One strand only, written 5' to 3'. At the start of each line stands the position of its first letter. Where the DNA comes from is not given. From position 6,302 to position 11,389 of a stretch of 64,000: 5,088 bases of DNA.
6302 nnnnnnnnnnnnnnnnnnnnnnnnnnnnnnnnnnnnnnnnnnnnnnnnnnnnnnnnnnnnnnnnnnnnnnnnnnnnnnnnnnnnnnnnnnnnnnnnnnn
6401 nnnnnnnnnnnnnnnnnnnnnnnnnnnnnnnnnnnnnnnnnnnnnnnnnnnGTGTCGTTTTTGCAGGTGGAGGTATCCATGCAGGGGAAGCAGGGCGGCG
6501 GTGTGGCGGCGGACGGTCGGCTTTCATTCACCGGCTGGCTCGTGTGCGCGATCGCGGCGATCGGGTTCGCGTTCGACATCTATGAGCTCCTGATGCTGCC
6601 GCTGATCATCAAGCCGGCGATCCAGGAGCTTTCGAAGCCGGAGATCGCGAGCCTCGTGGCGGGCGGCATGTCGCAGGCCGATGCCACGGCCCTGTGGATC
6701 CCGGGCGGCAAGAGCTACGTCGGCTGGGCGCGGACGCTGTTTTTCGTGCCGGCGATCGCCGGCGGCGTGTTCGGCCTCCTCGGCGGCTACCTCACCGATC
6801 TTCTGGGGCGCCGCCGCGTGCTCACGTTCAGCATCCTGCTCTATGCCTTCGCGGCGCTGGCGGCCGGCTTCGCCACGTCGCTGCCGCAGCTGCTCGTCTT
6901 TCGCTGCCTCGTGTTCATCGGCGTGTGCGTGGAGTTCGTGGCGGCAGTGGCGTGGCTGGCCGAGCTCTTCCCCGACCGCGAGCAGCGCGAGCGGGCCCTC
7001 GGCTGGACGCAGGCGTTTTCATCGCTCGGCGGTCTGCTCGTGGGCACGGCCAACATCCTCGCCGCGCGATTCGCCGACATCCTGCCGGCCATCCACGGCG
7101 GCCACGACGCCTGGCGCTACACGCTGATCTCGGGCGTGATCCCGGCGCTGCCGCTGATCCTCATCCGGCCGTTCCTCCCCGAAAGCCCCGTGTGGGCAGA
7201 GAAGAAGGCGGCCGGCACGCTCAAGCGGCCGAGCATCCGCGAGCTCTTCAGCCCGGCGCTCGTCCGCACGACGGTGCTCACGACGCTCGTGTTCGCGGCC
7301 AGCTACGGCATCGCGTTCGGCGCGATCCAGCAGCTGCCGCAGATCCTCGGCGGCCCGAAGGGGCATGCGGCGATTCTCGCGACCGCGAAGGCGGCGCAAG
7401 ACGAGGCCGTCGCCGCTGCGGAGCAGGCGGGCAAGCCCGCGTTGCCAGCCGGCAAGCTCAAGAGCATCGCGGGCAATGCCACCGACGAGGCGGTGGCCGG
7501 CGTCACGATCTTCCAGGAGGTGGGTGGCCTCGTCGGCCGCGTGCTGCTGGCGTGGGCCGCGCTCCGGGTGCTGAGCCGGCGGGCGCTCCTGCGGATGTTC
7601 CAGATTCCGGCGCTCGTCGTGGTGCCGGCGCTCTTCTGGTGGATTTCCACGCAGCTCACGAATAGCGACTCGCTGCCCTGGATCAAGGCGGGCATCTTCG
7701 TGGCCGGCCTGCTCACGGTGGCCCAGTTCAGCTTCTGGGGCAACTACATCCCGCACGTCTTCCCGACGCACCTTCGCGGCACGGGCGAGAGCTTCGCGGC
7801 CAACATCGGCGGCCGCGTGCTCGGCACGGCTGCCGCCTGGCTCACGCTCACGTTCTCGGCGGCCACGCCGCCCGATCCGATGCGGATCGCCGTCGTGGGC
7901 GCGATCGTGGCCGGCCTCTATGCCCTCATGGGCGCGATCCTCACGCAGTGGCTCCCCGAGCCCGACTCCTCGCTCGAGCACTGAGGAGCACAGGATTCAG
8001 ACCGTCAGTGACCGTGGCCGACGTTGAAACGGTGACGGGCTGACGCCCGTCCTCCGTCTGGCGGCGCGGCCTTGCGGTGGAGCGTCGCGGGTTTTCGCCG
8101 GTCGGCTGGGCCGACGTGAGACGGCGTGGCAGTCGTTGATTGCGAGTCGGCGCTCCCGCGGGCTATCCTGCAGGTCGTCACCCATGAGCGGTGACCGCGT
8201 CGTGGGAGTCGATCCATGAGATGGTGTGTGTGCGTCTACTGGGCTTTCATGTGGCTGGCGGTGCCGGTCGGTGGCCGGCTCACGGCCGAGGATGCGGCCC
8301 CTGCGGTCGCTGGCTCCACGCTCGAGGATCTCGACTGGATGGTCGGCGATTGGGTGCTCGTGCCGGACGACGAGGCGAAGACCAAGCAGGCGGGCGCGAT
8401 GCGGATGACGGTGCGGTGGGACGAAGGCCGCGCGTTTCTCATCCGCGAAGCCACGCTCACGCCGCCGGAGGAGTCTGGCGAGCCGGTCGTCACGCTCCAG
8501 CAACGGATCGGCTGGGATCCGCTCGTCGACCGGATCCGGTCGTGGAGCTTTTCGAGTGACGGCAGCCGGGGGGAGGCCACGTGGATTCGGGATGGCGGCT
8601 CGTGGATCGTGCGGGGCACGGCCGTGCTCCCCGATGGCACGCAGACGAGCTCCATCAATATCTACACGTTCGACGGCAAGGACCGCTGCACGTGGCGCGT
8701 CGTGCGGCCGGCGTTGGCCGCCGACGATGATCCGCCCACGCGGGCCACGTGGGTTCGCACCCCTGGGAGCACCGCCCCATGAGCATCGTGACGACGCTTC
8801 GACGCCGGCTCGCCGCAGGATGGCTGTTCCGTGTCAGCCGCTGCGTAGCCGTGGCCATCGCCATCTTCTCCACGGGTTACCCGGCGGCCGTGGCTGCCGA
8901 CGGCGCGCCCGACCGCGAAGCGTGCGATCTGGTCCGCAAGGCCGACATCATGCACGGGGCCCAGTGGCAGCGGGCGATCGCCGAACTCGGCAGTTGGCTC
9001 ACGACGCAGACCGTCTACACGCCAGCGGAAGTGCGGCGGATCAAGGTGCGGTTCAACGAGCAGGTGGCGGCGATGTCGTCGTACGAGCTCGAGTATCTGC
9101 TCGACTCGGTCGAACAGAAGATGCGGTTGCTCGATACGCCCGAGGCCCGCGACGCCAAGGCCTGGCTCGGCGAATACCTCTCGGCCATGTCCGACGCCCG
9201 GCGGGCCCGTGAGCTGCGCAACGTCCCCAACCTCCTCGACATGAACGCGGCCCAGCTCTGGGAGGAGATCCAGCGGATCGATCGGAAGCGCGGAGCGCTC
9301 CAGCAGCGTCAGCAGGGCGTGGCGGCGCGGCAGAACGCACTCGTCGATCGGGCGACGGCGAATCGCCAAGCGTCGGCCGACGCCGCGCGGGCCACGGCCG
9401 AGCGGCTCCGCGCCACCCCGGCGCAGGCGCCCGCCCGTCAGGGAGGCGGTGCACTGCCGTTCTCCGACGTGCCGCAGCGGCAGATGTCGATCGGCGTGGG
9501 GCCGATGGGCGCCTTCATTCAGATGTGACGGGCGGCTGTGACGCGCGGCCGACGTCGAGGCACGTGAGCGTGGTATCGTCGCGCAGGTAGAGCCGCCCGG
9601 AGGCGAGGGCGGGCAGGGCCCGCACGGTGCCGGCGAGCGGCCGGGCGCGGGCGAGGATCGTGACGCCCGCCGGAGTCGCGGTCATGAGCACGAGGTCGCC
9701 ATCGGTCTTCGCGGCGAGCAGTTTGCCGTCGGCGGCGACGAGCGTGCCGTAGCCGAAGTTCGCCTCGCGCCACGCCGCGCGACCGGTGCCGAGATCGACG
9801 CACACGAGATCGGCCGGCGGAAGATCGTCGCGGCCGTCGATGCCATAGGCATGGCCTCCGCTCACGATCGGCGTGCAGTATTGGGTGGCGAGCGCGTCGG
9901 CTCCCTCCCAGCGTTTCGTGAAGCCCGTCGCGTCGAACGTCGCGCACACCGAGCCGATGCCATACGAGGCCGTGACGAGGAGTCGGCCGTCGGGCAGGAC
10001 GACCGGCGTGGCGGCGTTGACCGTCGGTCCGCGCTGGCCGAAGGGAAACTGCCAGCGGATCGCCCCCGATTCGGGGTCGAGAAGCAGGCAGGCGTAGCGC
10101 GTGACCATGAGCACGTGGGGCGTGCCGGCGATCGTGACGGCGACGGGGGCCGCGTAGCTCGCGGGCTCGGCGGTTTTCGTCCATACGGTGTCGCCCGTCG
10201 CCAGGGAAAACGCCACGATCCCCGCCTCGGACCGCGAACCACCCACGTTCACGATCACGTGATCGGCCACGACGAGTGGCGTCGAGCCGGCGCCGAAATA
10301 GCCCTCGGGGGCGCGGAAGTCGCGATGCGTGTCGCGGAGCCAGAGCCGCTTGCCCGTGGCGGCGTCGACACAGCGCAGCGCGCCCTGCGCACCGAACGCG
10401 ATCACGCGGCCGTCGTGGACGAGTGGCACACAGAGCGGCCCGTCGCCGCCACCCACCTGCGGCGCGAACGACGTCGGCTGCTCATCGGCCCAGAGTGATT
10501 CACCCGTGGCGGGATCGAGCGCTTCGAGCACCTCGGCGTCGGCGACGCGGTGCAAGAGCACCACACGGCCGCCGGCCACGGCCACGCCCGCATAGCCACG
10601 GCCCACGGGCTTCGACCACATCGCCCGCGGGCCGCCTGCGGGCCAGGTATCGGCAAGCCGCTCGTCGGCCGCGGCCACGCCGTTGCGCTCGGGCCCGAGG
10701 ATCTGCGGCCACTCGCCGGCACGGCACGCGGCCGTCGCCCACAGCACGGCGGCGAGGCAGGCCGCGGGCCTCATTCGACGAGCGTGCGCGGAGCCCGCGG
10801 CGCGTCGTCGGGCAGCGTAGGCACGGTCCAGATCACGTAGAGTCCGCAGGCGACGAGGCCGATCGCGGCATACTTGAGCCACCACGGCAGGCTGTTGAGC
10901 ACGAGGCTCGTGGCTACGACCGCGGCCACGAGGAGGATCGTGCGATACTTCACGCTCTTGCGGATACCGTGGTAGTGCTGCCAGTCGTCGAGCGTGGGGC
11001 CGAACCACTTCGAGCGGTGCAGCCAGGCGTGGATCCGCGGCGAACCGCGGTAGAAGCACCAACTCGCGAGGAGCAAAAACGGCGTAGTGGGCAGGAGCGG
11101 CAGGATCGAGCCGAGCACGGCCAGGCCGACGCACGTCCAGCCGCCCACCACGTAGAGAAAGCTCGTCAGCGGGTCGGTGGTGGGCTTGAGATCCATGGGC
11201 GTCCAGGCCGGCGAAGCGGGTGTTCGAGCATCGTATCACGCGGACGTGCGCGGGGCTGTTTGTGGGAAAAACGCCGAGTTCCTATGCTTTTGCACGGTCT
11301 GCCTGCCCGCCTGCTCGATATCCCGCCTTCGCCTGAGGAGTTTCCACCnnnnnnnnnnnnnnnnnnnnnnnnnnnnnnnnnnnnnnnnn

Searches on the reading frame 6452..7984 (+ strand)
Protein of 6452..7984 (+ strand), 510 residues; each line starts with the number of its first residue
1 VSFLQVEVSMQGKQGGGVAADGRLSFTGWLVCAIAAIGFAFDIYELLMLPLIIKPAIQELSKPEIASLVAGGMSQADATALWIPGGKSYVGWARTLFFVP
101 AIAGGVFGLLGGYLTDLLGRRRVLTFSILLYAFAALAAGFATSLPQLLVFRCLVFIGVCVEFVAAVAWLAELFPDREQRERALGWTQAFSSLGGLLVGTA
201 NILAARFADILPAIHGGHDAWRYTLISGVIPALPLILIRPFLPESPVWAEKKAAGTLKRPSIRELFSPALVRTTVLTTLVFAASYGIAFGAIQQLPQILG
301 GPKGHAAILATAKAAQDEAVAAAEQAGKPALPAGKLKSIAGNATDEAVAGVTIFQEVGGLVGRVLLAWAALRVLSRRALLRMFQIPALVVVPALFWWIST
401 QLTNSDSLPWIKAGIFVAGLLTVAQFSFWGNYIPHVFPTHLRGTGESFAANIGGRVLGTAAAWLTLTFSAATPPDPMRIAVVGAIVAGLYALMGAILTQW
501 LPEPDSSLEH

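Call 25: search_protein_families(library=pfam, proteins=[window:6452-7984:+], max_evalue=0.001)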
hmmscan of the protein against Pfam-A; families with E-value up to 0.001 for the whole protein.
window:6452-7984:+ (510 aa): 3 families
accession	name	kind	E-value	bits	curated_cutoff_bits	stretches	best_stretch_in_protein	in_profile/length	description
PF07690.21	MFS_1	-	2.1e-23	83.3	33.4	1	87-297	31-227/347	Major Facilitator Superfamily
PF00083.30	Sugar_tr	-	5.8e-20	72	22.3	1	95-253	49-202/452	Sugar (and other) transporter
PF13347.12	MFS_2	-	5.7e-06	25.6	27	1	114-291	60-246/427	MFS/sugar transport protein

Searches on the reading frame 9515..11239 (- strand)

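Call 25: search_protein_families(library=pfam, proteins=[window:9515-11239:-], max_evalue=0.001)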
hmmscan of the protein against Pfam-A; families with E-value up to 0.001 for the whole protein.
window:9515-11239:- (574 aa): 3 families
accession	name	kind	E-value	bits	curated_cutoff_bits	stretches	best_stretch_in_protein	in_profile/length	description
PF13360.13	PQQ_2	-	6.9e-27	95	27.6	1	236-491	3-232/233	Outer membrane protein assembly factor BamB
PF01011.28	PQQ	-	1.8e-06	27.4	26.7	0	216-257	539-579/595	Glucose/ethanol/alcohol dehydrogenase, beta-propeller domain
PF13570.13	Beta-prop_ACSF4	-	1.1e-05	25.4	133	0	280-401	64-174/329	Beta-alanine-activating enzyme, beta-propeller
